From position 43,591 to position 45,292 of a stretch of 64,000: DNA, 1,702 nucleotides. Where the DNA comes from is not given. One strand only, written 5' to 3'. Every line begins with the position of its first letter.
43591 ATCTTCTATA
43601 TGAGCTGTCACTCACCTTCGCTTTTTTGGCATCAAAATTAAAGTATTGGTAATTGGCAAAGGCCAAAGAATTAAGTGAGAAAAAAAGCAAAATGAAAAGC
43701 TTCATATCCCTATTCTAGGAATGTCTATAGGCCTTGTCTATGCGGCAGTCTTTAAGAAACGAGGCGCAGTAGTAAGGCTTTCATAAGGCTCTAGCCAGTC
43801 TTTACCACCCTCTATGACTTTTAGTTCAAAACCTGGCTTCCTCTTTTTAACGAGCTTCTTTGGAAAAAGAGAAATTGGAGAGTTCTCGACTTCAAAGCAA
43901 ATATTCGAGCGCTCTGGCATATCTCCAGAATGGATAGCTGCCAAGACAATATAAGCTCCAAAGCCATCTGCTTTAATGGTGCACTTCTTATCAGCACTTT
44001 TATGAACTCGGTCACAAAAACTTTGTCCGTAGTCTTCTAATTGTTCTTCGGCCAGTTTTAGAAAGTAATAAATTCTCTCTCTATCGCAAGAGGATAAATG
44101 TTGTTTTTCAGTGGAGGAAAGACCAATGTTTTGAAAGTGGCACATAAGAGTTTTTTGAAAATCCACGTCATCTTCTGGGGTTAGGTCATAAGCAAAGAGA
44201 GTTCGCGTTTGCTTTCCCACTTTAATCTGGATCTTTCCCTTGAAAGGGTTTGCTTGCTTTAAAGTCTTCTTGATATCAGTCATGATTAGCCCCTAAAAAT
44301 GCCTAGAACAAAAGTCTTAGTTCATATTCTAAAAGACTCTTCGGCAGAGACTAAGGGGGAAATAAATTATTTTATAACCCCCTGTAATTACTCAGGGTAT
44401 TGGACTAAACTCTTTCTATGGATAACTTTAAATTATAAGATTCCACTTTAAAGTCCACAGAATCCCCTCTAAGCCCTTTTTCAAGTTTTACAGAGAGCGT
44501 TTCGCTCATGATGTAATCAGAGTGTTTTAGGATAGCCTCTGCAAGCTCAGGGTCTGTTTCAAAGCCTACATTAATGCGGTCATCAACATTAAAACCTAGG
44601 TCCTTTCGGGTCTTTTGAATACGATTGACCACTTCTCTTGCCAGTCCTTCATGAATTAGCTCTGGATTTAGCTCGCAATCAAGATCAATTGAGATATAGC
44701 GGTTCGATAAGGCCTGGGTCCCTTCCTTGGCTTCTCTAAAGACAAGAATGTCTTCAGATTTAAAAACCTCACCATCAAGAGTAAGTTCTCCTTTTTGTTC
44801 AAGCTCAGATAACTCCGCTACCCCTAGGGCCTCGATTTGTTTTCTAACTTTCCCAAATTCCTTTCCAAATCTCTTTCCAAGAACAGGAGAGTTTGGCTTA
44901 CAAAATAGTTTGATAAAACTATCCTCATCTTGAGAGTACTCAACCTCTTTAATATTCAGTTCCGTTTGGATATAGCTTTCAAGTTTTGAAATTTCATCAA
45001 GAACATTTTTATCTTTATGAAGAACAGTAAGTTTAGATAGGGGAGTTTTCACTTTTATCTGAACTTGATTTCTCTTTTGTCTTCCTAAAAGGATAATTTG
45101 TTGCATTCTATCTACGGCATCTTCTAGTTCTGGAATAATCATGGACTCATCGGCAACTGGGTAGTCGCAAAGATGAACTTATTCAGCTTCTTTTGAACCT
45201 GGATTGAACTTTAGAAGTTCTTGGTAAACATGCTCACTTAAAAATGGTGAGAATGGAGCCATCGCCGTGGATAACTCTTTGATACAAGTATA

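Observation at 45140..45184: Essential type-2 ileS interrupted by a single in-frame TAA inside a conserved motif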

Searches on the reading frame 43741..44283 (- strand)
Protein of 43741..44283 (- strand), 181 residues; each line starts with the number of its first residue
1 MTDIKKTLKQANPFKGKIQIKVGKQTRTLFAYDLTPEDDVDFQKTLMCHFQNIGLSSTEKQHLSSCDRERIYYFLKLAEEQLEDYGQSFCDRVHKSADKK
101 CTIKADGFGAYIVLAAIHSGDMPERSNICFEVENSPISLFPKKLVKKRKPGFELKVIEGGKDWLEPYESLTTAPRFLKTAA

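Call 42: search_protein_families(library=pfam, proteins=[window:43741-44283:-], max_evalue=0.00001)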
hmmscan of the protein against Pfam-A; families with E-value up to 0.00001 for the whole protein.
window:43741-44283:- (181 aa): 0 families

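Call 43: list_cluster_members(proteins=[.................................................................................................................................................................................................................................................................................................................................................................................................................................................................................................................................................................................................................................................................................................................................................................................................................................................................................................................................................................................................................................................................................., window:43741-44283:-, window:47696-49249:+, window:42881-43705:-, window:49233-49829:+, window:50817-51776:+, window:51794-52759:+, window:53269-54528:+, window:36199-36834:-, window:35543-36142:-])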
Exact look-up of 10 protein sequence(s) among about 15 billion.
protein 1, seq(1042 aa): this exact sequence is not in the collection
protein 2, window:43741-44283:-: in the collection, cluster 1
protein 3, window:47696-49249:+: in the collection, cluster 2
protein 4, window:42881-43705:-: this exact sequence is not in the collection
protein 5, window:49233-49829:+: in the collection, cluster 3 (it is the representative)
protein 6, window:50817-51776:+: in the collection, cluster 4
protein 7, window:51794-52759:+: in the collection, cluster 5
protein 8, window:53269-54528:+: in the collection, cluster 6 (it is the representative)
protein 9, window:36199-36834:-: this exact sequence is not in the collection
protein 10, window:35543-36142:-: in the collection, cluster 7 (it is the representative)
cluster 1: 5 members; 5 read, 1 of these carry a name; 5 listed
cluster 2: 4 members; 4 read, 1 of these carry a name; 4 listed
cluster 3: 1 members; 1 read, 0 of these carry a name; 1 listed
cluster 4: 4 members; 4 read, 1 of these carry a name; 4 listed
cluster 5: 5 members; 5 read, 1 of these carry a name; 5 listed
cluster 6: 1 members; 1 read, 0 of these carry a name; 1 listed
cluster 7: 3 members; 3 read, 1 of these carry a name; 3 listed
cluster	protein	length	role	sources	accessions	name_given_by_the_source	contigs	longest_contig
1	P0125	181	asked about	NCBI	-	-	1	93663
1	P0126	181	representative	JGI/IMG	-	-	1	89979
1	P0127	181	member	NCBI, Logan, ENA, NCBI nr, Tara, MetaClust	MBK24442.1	MAG: hypothetical protein CME70_10640 [Halobacteriovorax sp.] | hypothetical protein [Halobacteriovorax sp.] | strand:+ start:97246 stop:97791 length:546 start_codon:yes stop_codon:yes ...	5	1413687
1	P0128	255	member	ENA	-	-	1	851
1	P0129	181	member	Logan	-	-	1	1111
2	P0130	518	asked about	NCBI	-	-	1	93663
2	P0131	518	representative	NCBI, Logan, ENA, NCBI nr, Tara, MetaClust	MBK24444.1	MAG: hypothetical protein CME70_10650 [Halobacteriovorax sp.] | hypothetical protein [Halobacteriovorax sp.] | strand:- start:92279 stop:93835 length:1557 start_codon:yes stop_codon:yes ...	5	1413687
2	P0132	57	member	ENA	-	-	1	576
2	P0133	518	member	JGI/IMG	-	-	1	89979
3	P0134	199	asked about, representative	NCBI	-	-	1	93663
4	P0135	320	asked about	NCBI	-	-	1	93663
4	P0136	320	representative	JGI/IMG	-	-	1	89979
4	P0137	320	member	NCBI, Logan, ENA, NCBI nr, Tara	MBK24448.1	MAG: hypothetical protein CME70_10670 [Halobacteriovorax sp.] | hypothetical protein [Halobacteriovorax sp.] | strand:- start:89745 stop:90707 length:963 start_codon:yes stop_codon:yes ...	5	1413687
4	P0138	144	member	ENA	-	-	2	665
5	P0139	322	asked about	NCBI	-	-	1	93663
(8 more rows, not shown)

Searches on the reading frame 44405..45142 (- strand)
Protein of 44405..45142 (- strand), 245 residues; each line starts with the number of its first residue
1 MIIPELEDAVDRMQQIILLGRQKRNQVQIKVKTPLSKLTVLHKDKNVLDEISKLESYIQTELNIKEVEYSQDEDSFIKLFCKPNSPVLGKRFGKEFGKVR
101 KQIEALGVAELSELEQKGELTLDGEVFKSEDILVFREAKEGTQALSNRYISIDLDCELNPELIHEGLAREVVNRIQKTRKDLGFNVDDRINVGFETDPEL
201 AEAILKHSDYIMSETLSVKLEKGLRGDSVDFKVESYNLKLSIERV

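Call 6: search_protein_families(library=ncbifam, proteins=[window:44408-45142:-])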
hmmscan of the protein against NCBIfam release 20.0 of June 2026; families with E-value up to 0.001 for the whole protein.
window:44408-45142:- (245 aa): 2 families
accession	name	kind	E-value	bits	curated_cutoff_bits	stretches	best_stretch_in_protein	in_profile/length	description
NF000257.1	MupA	exception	6.5e-21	73.8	1900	1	5-219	782-997/1024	mupirocin-resistant isoleucine--tRNA ligase MupA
NF000258.1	MupB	exception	1.1e-19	69.8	1900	1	5-209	784-994/1033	mupirocin-resistant isoleucine--tRNA ligase MupB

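Call 7: find_encoding_contigs(protein=window:44405-45142:-, flank=10000, max_places=10)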
Protein window:44405-45142:- (245 aa): no gene with exactly this product is on record in the collection.

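Call 14: list_cluster_members(proteins=[P0019, P0001, window:44405-45142:-])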
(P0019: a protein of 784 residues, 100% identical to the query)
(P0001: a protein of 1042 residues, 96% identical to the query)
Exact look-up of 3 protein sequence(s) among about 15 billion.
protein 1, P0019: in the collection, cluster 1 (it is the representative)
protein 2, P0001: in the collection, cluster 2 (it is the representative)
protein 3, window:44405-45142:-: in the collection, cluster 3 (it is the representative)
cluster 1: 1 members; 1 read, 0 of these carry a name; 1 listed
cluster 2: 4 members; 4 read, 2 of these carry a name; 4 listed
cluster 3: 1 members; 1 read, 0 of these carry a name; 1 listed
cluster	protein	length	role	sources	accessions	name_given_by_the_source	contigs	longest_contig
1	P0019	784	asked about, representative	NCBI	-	-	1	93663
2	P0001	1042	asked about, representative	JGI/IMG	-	-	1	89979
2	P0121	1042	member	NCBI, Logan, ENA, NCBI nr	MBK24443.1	MAG: isoleucine--tRNA ligase [Halobacteriovorax sp.] | isoleucine--tRNA ligase [Halobacteriovorax sp.]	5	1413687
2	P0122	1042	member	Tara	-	strand:+ start:93998 stop:97126 length:3129 start_codon:yes stop_codon:yes ...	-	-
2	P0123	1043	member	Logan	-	-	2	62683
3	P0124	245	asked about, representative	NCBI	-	-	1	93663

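Call 16: find_encoding_contigs(protein=P0121, flank=10000, max_places=6)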
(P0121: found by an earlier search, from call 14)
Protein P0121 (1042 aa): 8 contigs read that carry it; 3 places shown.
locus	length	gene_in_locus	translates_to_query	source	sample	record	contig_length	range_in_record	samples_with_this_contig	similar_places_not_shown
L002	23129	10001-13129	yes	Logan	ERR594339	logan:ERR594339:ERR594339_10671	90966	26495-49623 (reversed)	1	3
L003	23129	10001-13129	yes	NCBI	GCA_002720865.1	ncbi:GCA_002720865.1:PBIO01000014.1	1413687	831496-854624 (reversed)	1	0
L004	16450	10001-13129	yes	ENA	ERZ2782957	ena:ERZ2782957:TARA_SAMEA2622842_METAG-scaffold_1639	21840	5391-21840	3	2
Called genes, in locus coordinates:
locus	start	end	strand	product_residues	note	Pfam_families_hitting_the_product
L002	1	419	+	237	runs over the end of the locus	PF00702:Hydrolase, PF13419:HAD_2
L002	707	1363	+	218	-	-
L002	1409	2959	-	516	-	-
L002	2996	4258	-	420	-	PF06808:DctM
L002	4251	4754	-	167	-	PF04290:DctQ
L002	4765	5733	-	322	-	PF03480:DctP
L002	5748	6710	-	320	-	PF16811:TAtT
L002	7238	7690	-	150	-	-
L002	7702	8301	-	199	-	PF02545:Maf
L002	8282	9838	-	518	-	-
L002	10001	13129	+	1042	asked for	PF00133:tRNA-synt_1, PF09334:tRNA-synt_1g (faint), PF08264:Anticodon_1, PF19302:DUF5915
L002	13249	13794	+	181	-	-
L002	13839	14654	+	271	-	-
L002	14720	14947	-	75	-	PF01165:Ribosomal_S21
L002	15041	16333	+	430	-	PF05496:RuvB_N, PF00004:AAA, PF07728:AAA_5 (faint), PF13173:AAA_14 (weak), PF16193:AAA_assoc_2, PF12002:MgsA_C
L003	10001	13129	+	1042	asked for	PF00133:tRNA-synt_1, PF09334:tRNA-synt_1g (faint), PF08264:Anticodon_1, PF19302:DUF5915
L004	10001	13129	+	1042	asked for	PF00133:tRNA-synt_1, PF09334:tRNA-synt_1g (faint), PF08264:Anticodon_1, PF19302:DUF5915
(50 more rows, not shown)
